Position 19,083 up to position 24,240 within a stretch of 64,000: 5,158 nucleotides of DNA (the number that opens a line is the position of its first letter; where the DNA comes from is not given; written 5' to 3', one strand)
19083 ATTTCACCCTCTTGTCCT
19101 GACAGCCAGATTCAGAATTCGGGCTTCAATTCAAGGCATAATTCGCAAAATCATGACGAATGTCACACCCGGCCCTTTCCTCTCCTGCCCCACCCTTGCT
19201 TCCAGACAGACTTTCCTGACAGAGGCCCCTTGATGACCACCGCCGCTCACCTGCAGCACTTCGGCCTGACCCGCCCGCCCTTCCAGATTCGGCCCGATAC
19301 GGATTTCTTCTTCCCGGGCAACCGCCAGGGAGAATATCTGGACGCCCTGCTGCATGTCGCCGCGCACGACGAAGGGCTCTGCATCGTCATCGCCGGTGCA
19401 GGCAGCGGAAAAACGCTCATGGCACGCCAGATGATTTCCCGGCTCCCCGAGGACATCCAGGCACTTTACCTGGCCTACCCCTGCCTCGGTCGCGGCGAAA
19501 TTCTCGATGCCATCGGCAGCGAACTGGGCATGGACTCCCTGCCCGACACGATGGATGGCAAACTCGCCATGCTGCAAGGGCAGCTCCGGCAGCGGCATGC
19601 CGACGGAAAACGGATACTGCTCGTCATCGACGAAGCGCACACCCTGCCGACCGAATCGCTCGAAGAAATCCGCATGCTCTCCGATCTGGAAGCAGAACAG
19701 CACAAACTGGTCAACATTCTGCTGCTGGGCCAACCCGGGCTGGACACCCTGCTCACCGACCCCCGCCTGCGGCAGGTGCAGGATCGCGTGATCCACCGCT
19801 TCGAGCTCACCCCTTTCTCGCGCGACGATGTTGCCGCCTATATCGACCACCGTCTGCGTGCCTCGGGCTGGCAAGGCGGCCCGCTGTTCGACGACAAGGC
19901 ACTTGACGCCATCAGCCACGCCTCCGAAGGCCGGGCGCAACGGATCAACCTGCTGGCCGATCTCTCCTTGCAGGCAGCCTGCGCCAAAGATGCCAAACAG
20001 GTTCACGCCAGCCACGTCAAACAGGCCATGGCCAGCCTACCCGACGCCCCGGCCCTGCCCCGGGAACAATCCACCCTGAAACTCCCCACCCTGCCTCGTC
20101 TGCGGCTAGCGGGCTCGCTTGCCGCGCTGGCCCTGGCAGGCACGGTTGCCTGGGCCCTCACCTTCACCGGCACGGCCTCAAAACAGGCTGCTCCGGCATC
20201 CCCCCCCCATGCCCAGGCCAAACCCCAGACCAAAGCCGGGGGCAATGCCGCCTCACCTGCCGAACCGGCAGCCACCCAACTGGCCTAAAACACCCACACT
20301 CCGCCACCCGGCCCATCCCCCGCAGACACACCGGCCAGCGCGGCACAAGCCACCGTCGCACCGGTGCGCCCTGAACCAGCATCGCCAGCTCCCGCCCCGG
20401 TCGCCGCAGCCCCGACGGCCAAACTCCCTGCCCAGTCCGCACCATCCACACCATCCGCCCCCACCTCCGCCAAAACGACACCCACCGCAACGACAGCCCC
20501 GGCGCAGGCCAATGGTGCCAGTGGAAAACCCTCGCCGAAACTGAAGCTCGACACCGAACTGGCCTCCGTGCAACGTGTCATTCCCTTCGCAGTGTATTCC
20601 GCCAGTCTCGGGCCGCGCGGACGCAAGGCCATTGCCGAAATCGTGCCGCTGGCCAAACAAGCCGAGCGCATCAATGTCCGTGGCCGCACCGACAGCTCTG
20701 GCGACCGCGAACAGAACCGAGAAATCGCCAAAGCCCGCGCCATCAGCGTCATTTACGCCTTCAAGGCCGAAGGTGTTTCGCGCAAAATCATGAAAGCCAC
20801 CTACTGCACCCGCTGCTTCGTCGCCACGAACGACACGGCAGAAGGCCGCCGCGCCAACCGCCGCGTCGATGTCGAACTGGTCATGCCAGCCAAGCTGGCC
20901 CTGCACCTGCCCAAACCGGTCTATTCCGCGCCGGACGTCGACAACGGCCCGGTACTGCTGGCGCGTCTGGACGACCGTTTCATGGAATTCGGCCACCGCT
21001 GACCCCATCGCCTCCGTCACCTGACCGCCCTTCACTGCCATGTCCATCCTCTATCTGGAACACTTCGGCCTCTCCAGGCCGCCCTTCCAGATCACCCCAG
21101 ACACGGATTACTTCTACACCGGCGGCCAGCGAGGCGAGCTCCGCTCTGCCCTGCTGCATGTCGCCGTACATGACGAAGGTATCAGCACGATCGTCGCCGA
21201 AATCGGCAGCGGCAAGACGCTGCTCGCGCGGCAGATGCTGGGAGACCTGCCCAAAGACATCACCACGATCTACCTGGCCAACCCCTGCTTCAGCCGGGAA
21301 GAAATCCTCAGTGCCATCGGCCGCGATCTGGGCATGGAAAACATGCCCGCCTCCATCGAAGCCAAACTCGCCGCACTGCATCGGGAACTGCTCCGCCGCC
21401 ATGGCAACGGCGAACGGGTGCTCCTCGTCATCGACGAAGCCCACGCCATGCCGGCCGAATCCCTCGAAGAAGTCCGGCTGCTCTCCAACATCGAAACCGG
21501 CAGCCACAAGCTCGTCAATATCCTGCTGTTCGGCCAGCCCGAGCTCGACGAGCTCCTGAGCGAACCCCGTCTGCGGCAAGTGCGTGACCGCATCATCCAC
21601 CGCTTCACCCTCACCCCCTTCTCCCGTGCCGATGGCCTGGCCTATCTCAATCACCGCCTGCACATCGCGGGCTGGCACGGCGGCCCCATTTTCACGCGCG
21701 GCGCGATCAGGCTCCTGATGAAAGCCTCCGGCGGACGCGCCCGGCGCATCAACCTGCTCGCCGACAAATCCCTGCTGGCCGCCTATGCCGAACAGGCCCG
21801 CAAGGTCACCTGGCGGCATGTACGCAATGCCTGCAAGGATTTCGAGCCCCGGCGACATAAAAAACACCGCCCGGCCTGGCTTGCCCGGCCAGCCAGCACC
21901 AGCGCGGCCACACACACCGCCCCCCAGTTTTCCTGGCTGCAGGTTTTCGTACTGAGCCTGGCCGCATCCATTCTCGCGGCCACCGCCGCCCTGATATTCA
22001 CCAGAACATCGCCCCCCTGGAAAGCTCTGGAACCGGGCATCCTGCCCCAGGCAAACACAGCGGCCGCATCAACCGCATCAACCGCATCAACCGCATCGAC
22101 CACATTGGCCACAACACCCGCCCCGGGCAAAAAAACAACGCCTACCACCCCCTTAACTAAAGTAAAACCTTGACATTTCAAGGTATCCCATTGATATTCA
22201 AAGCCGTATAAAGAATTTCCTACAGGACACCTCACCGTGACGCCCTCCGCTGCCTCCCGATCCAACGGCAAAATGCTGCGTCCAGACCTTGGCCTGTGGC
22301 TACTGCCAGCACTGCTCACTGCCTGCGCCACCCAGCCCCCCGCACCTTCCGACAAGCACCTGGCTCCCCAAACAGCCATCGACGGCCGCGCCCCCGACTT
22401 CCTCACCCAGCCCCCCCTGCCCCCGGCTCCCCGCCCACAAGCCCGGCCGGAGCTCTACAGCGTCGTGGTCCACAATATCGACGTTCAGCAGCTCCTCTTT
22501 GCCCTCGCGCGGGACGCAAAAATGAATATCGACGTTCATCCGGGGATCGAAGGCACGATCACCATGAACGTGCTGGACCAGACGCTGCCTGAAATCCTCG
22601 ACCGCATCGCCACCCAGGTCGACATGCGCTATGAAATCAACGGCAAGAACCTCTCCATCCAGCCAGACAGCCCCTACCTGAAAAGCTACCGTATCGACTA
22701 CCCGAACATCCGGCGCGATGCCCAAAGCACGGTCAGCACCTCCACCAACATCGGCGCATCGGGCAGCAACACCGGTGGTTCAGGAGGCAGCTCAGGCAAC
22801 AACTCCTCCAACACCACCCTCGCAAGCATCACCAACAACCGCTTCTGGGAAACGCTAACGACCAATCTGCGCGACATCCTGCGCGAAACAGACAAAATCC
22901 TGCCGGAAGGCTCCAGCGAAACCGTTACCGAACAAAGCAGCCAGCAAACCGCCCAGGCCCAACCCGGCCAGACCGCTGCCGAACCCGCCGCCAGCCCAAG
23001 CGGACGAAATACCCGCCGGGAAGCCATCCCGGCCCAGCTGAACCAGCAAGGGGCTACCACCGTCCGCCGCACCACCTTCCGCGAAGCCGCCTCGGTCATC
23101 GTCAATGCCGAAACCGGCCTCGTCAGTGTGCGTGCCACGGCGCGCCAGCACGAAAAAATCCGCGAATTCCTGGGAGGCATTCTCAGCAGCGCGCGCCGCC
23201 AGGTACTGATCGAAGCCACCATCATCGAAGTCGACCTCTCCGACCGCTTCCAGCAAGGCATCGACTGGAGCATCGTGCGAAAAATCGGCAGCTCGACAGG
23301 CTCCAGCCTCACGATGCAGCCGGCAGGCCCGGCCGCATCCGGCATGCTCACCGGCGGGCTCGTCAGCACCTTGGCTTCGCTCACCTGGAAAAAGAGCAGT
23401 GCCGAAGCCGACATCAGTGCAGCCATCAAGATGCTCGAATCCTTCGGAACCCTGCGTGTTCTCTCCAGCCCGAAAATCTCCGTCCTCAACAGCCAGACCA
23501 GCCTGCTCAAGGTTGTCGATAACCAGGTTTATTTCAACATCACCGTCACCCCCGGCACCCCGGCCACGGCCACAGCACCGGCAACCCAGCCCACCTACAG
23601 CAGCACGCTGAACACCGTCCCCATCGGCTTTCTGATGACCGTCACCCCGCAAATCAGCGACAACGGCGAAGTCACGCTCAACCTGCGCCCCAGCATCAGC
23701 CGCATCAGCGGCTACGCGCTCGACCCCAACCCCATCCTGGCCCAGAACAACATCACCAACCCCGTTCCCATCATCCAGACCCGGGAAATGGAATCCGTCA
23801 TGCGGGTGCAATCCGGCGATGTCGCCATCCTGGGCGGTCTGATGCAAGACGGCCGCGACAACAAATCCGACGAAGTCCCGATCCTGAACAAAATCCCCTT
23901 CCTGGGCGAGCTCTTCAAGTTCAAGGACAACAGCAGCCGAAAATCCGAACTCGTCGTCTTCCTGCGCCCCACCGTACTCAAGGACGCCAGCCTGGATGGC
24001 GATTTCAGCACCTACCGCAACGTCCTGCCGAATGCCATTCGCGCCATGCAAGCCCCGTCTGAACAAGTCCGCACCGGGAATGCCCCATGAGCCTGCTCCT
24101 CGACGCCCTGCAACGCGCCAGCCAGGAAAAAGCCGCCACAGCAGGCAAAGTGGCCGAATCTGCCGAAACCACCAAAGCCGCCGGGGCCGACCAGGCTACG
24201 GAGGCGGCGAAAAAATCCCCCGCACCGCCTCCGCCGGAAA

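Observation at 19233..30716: Complete-looking MSHA/T2SS-like secretin-ATPase-platform locus with no filament subunit genes and non-canonical organisation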

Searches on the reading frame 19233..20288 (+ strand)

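Call 4: search_protein_families(library=pfam, proteins=[window:19233-20288:+], max_evalue=0.01)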
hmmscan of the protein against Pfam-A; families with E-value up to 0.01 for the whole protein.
window:19233-20288:+ (351 aa): 8 families
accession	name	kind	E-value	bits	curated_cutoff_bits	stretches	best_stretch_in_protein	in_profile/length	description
PF13401.12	AAA_22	-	9.1e-21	75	27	1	46-174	4-130/130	AAA domain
PF13191.12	AAA_16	-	5.5e-07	30.7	32.6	1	36-157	12-163/167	AAA ATPase domain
PF04851.21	ResIII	-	4.5e-05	23.9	22.5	0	32-73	8-49/164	Type III restriction enzyme, res subunit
PF13604.12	AAA_30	-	9.8e-05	22.6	27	1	37-168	8-125/191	AAA domain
PF13245.12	AAA_19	-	0.00013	22.5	25.1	1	44-159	8-120/134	AAA domain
PF09848.15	SLFN-g3_helicase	-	0.0012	18.6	24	1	50-165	4-121/354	Schlafen group 3, DNA/RNA helicase domain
PF00270.35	DEAD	-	0.0025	18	26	0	49-81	16-52/167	DEAD/DEAH box helicase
PF05729.18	NACHT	-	0.0047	17.2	26.7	0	51-209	4-165/167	NACHT domain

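Call 5: search_protein_families(library=ncbifam, proteins=[window:19233-20288:+], max_evalue=0.01)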
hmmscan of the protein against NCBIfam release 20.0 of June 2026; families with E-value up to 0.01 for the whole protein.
window:19233-20288:+ (351 aa): 1 family
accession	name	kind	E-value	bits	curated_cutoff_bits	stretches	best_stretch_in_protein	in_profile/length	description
TIGR03015.1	pepcterm_ATPase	hypoth_equivalog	3.8e-53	180.7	324.5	1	8-269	4-266/269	XrtA/PEP-CTERM system-associated ATPase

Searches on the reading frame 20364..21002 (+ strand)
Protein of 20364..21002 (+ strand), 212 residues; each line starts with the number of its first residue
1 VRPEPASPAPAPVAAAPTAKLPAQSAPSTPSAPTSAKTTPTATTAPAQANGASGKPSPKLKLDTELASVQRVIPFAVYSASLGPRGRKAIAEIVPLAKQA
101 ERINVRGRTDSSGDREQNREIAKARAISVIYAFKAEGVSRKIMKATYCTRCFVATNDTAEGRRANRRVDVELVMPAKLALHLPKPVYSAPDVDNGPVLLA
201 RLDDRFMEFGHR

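Call 4: search_protein_families(library=pfam, proteins=[window:20364-21002:+], max_evalue=0.01)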
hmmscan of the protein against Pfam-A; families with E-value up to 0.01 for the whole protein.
window:20364-21002:+ (212 aa): 1 family
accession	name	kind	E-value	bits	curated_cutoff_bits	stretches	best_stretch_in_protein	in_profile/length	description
PF00691.25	OmpA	-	8.2e-10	39.4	27.2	1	75-166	2-98/98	OmpA family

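Call 5: search_protein_families(library=ncbifam, proteins=[window:20364-21002:+], max_evalue=0.01)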
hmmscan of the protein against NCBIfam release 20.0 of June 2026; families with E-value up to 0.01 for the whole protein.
window:20364-21002:+ (212 aa): 29 families (the best 25 are shown)
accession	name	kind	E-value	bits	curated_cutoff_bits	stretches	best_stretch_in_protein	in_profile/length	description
NF053611.1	YiaD_Gzip_OmpA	equivalog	5.3e-16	58.9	175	1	70-171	101-205/206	YiaD family glycine zipper/OmpA-like lipoprotein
NF053612.1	anchor_PA1041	equivalog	1.1e-13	51.7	250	1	29-172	87-235/236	PA1041 family peptidoglycan-binding anchor lipoprotein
NF007804.1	PRK10510.1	equivalog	6.7e-11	42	307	1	74-172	115-216/219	OmpA family lipoprotein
NF053613.1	OMP_toxin_LptF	equivalog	2e-10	40.8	400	1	75-172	145-245/256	lipotoxin F family OmpA-related lipoprotein LptF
NF045787.1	OmpABordt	equivalog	2.1e-10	40.6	200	1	74-174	88-191/194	outer membrane protein OmpA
NF053585.1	OMP_LP_YfiB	equivalog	3.4e-10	40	128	1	75-170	60-158/163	outer membrane lipoprotein YfiB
NF006541.1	PRK09038.1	equivalog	1.3e-09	38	283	1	73-170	143-246/253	flagellar motor protein MotD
NF006547.1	PRK09040.1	equivalog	1.3e-07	31.2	194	1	73-173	89-201/213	hypothetical protein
TIGR03350.1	type_VI_ompA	equivalog_domain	3.6e-07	30.2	139.8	1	95-171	55-136/137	type VI secretion system protein TssL, long form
NF033763.1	exchanger_TraB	exception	3.8e-07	28.5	700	1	90-177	414-502/522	outer membrane exchange protein TraB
NF006508.0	PRK08944.1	subfamily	1.1e-06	28.1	259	1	75-172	183-287/304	MotB family protein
NF038224.1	OmpA_like_CmpA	equivalog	2.1e-06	27.5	300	1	89-179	131-221/233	C-OmpA-like family protein CmpA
NF006285.1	PRK08457.1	equivalog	3.4e-06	27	250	1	88-174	143-232/253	flagellar motor protein MotB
NF047620.1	FlgprotMotYVib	equivalog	5.1e-06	26.3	400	1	89-172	182-266/271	flagellar protein MotY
TIGR02802.1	Pal_lipo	equivalog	7e-06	26.1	125.35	1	98-170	29-102/104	peptidoglycan-associated lipoprotein Pal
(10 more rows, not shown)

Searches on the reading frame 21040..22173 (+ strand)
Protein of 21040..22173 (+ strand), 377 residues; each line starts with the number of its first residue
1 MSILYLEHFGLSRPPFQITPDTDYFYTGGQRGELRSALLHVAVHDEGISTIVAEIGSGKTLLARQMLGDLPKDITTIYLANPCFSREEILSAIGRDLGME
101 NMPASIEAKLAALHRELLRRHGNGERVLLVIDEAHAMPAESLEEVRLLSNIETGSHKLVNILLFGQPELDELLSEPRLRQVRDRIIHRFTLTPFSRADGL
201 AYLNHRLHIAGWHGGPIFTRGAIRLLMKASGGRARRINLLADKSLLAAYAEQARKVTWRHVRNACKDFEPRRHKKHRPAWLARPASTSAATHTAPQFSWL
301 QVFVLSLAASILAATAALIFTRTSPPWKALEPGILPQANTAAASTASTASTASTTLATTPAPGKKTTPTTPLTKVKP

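Call 4: search_protein_families(library=pfam, proteins=[window:21040-22173:+], max_evalue=0.01)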
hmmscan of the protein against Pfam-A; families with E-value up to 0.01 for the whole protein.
window:21040-22173:+ (377 aa): 3 families
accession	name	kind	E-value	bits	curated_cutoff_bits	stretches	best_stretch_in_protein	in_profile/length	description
PF13401.12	AAA_22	-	1.7e-25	90.3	27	1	45-173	4-130/130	AAA domain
PF13191.12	AAA_16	-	2.5e-06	28.5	32.6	1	30-153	8-160/167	AAA ATPase domain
PF04851.21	ResIII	-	0.0087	16.4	22.5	0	118-145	118-146/164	Type III restriction enzyme, res subunit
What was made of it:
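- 21040..22173 (+): Second ExeA/MshM-like AAA+ protein with a TM segment and a short periplasmic tail, without a PG-binding domain. AAA_22 at 1.7e-25 (call 4).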

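Call 5: search_protein_families(library=ncbifam, proteins=[window:21040-22173:+], max_evalue=0.01)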
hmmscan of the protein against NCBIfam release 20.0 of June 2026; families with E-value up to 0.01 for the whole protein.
window:21040-22173:+ (377 aa): 1 family
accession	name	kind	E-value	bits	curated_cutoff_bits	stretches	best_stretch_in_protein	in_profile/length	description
TIGR03015.1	pepcterm_ATPase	hypoth_equivalog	3.4e-56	190.6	324.5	1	4-268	1-266/269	XrtA/PEP-CTERM system-associated ATPase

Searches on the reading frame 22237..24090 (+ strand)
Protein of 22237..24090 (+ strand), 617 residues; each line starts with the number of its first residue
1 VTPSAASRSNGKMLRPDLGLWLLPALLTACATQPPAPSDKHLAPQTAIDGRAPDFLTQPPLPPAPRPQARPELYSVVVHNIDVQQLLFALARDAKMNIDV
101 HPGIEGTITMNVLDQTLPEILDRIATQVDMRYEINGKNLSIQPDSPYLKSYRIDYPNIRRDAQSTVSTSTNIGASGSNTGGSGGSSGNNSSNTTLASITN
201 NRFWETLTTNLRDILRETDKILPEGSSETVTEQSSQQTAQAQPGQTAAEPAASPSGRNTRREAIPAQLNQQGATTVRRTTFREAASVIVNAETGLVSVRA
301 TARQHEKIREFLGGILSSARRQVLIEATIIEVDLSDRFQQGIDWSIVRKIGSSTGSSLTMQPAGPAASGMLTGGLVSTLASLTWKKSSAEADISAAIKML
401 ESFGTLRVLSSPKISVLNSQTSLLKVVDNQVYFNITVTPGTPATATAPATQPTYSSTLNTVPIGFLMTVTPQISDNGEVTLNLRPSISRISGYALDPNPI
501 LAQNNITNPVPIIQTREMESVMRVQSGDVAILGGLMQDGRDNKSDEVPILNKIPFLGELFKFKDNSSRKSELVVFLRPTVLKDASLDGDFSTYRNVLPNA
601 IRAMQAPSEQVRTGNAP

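Call 4: search_protein_families(library=pfam, proteins=[window:22237-24090:+], max_evalue=0.01)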
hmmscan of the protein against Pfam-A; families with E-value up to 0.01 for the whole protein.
window:22237-24090:+ (617 aa): 2 families
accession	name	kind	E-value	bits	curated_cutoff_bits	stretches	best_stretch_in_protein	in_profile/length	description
PF00263.26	Secretin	-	3.5e-37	128.1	27.5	1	400-582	2-169/169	Bacterial type II and III secretion system protein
PF07655.18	Secretin_N_2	-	1e-05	26.4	23.4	1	150-217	3-79/91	Secretin N-terminal domain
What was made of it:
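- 22270..24090 (+): MshL-type lipoprotein secretin (the ORF opens at GTG 22237; the likely start is ATG 22270). Secretin at 3.5e-37 and Secretin_N_2 (call 4).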

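Call 5: search_protein_families(library=ncbifam, proteins=[window:22237-24090:+], max_evalue=0.01)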
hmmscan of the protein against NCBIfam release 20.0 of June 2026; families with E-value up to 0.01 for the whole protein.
window:22237-24090:+ (617 aa): 9 families
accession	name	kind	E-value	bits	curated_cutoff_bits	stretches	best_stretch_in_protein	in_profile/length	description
TIGR02519.1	pilus_MshL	equivalog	3.8e-76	255.9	250.2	1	287-581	1-290/290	pilus (MSHA type) biogenesis protein MshL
TIGR02517.1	type_II_gspD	equivalog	1.3e-47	162.6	351.35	1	228-584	273-593/600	type II secretion system secretin GspD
TIGR02515.1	IV_pilus_PilQ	subfamily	1.2e-32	113.5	284.35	2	267-582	115-428/428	type IV pilus secretin PilQ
TIGR02516.1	type_III_yscC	equivalog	4e-28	98.2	238.45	1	279-582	193-462/463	type III secretion system outer membrane ring subunit SctC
NF010083.0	PRK13568.1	equivalog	6.2e-21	74.6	554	1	467-582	312-418/419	DNA uptake porin HofQ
NF042912.1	Amuc_1098_fam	equivalog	8.9e-20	70.3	750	2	445-581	647-796/805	Amuc_1098 family type IV pilus outer membrane protein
NF007851.2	PRK10560.1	exception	6.5e-17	61.4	598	1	467-581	304-409/412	DNA uptake porin HofQ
TIGR02520.1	pilus_B_mal_scr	equivalog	1.2e-16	60.4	287.65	1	265-538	217-475/513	PilN family type IVB pilus formation outer membrane protein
NF011873.0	PRK15346.1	equivalog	4.8e-16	58.5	524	1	296-576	247-488/499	EscC/YscC/HrcC family type III secretion system outer membrane ring protein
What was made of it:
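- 22270..24090 (+): GspD scores 162.6 and PilQ 113.5, both below their cutoffs (call 5).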

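Call 68: search_dna_similar(query=window:22270-24087:+, collection=plasmids, mode=protein, max_rows=25, max_evalue=1e-20)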
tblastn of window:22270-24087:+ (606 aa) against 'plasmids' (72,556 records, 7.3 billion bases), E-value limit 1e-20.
Records with a match: 4; places in all: 4; records where one place covers at least 80% of the query: 0.
Best place of each record, by identity: <60% 4.
By first word of the organism name: Legionella 1; Neorhizobium 1; Pararhizobium 1; Opitutaceae 1.
By predicted mobility (MOB-suite, as given by PLSDB): mobilizable 2; non-mobilizable 2.
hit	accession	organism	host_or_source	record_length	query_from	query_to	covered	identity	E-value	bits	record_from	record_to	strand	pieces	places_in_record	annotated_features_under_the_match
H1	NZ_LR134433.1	Legionella adelaidensis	environmental,Cooling tower water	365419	288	579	48%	30.8%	1e-30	135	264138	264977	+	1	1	mshL: pilus (MSHA type) biogenesis protein MshL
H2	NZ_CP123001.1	Neorhizobium petrolearium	single cell,petroleum contaminated soil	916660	275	572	49%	29.6%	5e-22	108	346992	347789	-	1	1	gspD: type II secretion system secretin GspD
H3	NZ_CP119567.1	Pararhizobium qamdonense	cell culture,soil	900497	275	573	49%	27.2%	2e-21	107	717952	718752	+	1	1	gspD: type II secretion system secretin GspD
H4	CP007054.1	Opitutaceae bacterium TAV5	-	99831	276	565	48%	27.1%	3e-23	112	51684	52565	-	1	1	none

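Call 69: get_annotated_region(hit=H1, flank=12000)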
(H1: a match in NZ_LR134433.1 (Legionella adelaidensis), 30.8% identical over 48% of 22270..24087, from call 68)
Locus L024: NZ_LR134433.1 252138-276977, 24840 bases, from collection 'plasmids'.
description: Legionella adelaidensis strain NCTC12735 plasmid 24, complete sequence
organism: Legionella adelaidensis (NCBI taxid 45056)
taxonomy: Bacteria; Pseudomonadota; Gammaproteobacteria; Legionellales; Legionellaceae; Legionella; Legionella adelaidensis
host: -; source: environmental,Cooling tower water; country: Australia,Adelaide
typing (MOB-suite, as given by PLSDB): mobilizable; relaxase MOBH
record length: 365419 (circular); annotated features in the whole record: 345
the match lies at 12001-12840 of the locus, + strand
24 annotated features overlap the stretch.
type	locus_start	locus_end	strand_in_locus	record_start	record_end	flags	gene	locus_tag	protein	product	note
CDS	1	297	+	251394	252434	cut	-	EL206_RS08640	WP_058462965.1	tyrosine-type recombinase/integrase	GO:0015074 - DNA integration [Evidence IEA]; GO:0006310 - DNA recombination [Evidence IEA]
CDS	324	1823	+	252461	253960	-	-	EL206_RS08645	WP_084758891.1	recombinase family protein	GO:0006310 - DNA recombination [Evidence IEA]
CDS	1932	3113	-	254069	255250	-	-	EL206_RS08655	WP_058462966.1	pyridoxal phosphate-dependent aminotransferase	GO:0009058 - biosynthetic process [Evidence IEA]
CDS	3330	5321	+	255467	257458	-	uvrB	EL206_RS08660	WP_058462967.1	excinuclease ABC subunit UvrB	GO:0006289 - nucleotide-excision repair [Evidence IEA]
CDS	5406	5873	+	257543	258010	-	-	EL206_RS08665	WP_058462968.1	type II secretion system protein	-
CDS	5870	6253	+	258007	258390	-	-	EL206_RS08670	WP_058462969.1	type II secretion system protein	-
CDS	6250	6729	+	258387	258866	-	-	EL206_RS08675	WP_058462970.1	competence type IV pilus minor pilin ComGF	-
CDS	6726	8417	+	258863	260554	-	-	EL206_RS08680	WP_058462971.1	type II secretion system protein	-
CDS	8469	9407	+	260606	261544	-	-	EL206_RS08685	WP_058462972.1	hypothetical protein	-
CDS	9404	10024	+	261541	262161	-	-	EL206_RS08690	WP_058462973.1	PilN domain-containing protein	-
CDS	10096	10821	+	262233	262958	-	-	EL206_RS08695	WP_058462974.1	hypothetical protein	-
CDS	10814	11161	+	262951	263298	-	-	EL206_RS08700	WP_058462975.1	hypothetical protein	-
CDS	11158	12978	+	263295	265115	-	mshL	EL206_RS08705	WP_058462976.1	pilus (MSHA type) biogenesis protein MshL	GO:0009306 - protein secretion [Evidence IEA]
CDS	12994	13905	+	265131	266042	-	-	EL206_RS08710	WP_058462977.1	AAA family ATPase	-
CDS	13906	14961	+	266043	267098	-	-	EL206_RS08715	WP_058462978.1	hypothetical protein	-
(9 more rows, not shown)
